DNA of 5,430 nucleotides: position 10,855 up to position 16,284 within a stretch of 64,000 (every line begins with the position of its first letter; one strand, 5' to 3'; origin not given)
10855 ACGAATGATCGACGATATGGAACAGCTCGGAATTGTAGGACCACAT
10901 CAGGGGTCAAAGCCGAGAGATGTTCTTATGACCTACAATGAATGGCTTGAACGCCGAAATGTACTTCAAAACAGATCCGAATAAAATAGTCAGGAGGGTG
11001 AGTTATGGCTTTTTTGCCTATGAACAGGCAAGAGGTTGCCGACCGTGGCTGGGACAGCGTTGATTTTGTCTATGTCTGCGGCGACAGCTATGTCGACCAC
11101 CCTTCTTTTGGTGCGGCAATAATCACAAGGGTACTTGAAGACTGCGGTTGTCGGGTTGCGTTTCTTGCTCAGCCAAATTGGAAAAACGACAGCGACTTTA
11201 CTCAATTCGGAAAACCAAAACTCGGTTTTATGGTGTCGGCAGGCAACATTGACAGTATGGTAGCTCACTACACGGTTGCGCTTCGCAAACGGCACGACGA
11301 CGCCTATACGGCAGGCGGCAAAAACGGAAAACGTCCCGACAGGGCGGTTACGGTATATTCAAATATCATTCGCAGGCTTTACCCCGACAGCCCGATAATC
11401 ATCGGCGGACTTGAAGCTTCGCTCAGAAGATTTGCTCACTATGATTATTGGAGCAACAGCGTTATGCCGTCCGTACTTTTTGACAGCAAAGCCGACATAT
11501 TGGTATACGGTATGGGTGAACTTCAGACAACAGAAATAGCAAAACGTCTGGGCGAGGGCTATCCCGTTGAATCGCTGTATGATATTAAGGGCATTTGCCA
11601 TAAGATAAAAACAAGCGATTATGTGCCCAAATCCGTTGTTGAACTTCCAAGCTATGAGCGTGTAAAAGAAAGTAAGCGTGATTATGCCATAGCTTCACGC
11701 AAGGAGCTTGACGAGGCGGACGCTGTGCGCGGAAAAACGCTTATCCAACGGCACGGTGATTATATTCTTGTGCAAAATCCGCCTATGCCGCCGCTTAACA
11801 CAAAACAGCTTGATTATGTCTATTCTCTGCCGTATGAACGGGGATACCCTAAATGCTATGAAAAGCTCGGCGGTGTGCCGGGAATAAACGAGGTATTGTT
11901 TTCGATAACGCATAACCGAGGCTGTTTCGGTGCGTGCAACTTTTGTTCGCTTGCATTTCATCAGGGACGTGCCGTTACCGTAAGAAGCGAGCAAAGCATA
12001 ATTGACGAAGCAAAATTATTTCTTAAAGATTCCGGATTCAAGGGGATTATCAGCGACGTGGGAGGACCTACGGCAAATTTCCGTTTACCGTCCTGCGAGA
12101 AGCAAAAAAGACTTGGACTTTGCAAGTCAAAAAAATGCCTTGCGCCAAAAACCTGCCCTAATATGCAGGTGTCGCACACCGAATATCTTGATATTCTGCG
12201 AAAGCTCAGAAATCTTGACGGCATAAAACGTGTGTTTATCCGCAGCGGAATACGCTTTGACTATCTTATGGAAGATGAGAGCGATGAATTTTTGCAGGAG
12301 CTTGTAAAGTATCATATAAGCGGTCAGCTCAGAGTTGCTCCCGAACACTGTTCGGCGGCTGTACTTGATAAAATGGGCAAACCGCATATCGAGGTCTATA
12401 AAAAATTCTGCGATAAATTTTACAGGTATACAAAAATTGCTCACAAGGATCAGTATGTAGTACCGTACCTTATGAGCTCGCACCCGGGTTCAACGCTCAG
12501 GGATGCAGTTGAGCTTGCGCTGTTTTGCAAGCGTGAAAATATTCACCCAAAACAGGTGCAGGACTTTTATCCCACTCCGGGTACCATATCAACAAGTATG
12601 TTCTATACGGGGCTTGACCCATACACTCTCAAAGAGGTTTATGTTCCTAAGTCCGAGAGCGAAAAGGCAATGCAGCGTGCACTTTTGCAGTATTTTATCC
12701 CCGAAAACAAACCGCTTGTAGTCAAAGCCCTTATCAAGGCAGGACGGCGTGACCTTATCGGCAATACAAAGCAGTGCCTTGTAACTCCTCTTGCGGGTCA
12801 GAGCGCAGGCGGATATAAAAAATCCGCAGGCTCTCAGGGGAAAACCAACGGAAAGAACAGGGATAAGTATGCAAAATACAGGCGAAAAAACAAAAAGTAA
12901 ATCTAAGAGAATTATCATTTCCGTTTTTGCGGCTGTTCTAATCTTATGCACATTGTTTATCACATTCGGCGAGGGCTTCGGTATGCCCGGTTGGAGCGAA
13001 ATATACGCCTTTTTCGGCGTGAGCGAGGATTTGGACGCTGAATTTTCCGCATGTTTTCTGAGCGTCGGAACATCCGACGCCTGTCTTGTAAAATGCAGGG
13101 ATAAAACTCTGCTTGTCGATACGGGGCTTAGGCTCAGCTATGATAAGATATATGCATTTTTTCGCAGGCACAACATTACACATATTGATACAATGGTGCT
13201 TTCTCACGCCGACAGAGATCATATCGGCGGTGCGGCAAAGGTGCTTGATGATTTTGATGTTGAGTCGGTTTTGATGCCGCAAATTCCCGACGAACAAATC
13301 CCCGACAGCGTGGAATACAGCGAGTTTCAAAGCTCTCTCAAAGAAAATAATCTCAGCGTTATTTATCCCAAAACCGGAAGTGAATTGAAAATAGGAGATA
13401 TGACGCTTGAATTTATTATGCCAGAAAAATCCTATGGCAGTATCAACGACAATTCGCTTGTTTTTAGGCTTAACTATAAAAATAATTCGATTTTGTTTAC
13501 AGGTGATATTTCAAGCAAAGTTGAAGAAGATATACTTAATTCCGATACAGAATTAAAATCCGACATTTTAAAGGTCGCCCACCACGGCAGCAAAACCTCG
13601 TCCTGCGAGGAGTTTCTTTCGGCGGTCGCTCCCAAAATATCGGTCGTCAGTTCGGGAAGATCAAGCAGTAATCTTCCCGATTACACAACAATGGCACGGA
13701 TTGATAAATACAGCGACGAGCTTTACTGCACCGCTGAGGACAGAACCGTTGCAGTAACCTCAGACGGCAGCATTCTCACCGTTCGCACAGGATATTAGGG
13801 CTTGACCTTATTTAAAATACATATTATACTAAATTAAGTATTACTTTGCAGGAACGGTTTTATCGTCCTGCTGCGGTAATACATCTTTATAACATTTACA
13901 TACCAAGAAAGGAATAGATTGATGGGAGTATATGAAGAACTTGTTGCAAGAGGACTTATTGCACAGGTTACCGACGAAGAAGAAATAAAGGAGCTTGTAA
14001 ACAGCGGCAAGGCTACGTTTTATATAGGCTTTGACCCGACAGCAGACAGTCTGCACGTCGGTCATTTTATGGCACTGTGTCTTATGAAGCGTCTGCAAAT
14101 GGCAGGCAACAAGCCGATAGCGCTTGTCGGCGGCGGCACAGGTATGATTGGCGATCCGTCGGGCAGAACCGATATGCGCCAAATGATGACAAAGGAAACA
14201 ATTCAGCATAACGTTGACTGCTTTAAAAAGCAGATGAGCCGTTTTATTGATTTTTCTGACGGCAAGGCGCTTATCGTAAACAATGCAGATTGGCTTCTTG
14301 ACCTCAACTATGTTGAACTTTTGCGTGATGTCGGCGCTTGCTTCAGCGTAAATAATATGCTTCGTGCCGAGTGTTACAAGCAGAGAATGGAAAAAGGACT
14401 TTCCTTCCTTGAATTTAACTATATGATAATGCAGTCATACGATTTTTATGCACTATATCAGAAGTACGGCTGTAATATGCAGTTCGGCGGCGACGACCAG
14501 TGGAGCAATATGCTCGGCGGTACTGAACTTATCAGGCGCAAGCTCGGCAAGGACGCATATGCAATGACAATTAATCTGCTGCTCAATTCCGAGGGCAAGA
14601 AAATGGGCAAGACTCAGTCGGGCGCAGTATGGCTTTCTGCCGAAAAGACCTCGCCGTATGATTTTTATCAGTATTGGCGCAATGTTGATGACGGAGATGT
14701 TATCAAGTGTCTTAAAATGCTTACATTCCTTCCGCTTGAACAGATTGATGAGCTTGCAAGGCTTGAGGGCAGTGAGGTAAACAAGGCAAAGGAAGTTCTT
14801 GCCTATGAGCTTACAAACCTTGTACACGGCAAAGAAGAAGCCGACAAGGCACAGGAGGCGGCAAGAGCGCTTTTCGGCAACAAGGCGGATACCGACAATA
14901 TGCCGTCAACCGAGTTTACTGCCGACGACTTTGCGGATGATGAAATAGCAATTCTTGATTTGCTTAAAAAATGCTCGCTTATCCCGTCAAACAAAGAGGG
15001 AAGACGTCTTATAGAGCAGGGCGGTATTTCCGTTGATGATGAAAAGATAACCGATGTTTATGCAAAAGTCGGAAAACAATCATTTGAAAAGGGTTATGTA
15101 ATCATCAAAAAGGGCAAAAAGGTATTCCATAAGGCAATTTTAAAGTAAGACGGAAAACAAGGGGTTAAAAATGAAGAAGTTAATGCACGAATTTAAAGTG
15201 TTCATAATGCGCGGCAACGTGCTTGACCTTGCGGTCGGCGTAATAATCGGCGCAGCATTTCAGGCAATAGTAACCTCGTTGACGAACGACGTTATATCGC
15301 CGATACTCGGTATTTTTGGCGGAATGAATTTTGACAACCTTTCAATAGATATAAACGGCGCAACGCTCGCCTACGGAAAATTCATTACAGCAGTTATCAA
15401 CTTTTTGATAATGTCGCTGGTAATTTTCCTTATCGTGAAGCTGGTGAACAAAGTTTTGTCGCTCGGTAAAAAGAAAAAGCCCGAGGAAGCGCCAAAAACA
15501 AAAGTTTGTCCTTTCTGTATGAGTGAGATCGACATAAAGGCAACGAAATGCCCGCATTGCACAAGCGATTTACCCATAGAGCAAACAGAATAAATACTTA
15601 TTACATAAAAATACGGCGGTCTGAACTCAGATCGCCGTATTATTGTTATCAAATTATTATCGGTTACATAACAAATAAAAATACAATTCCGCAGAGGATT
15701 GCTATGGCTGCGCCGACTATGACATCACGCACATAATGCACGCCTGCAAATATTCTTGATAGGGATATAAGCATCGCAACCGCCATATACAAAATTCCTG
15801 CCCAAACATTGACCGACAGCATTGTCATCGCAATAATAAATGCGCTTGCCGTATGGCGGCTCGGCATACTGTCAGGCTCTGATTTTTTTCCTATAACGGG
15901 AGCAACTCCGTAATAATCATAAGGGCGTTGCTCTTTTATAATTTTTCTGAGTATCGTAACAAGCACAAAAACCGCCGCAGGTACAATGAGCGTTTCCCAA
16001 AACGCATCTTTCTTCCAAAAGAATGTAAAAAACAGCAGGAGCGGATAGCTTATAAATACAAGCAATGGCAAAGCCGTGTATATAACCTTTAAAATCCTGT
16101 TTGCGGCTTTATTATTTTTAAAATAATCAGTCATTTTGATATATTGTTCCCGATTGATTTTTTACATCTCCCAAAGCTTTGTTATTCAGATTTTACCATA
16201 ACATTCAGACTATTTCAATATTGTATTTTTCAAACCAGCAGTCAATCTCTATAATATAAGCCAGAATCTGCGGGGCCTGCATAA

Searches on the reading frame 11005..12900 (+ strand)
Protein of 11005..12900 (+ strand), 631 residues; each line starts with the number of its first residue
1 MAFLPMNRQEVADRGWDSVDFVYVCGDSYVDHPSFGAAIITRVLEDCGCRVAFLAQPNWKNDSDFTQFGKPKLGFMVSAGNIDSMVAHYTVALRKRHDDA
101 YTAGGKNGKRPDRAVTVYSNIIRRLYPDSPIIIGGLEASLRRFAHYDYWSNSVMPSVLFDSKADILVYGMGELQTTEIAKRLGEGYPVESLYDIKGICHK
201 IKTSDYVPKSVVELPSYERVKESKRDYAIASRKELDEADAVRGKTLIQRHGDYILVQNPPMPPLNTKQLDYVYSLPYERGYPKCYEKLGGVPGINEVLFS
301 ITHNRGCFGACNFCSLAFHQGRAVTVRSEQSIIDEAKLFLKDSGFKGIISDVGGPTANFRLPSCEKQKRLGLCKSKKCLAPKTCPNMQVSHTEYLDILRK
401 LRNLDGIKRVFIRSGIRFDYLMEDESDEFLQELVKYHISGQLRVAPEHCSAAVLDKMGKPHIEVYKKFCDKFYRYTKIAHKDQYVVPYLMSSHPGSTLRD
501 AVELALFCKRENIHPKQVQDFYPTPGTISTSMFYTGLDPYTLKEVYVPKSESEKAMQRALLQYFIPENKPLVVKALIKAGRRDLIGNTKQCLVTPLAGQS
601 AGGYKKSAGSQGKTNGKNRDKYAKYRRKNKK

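Call 65: search_protein_families(library=pfam, proteins=[window:11005-12900:+], max_evalue=0.00001)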
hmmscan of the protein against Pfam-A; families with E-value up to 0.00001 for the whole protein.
window:11005-12900:+ (631 aa): 3 families
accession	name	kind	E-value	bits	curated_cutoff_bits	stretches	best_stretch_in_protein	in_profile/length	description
PF08497.15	Radical_SAM_N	-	6e-124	413.6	25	1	3-300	1-301/301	Radical SAM N-terminal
PF11842.13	DUF3362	-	1e-26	94.4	27.6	1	517-624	2-116/151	Domain of unknown function (DUF3362)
PF04055.27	Radical_SAM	-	1.2e-08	35.7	29.5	1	301-487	1-145/166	Radical SAM superfamily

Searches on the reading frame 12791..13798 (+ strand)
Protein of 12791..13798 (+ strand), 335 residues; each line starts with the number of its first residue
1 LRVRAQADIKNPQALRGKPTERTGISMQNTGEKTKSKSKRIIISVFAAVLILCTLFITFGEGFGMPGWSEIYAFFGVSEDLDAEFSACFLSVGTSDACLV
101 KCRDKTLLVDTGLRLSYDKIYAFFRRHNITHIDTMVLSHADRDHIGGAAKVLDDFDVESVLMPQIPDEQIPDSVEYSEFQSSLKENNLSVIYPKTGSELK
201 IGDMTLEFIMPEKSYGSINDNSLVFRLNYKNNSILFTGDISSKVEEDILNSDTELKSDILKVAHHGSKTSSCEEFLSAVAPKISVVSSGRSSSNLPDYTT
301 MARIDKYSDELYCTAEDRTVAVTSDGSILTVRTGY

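Call 65: search_protein_families(library=pfam, proteins=[window:12791-13798:+], max_evalue=0.00001)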
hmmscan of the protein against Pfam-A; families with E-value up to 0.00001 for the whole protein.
window:12791-13798:+ (335 aa): 3 families
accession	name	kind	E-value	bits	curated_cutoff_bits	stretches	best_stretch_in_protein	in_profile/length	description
PF00753.33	Lactamase_B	-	7.3e-18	65.7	22.7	1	95-289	6-195/196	Metallo-beta-lactamase superfamily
PF19583.5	ODP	-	8e-07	29.6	27.2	1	97-246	5-142/194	ODP family beta lactamase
PF12706.13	Lactamase_B_2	-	3.5e-06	27.2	27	1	107-241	3-144/200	Beta-lactamase superfamily domain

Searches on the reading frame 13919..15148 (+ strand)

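Call 65: search_protein_families(library=pfam, proteins=[window:13919-15148:+], max_evalue=0.00001)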
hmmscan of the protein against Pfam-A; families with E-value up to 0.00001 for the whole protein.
window:13919-15148:+ (409 aa): 2 families
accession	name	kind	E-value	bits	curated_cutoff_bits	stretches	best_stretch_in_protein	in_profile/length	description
PF00579.31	tRNA-synt_1b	-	6.7e-81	272.2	21.1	1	30-319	4-291/292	tRNA synthetases class I (W and Y)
PF22421.1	SYY_C-terminal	-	3.7e-13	49.6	27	1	326-404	7-81/83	Tyrosine--tRNA ligase SYY-like C-terminal domain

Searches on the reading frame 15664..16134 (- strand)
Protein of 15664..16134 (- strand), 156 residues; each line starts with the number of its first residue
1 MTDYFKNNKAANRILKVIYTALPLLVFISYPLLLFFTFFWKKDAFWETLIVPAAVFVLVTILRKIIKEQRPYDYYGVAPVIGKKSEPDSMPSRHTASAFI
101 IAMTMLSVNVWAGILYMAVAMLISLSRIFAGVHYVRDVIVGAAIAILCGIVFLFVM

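Call 66: search_protein_families(library=pfam, proteins=[window:15664-16134:-], max_evalue=0.00001)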
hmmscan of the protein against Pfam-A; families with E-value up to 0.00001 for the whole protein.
window:15664-16134:- (156 aa): 2 families
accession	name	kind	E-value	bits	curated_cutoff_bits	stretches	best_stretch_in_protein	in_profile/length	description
PF01569.27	PAP2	-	2.2e-15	57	27.2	1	53-153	10-122/130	PAP2 superfamily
PF14378.12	PAP2_3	-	1.5e-08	35.1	27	1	5-148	22-187/190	PAP2 superfamily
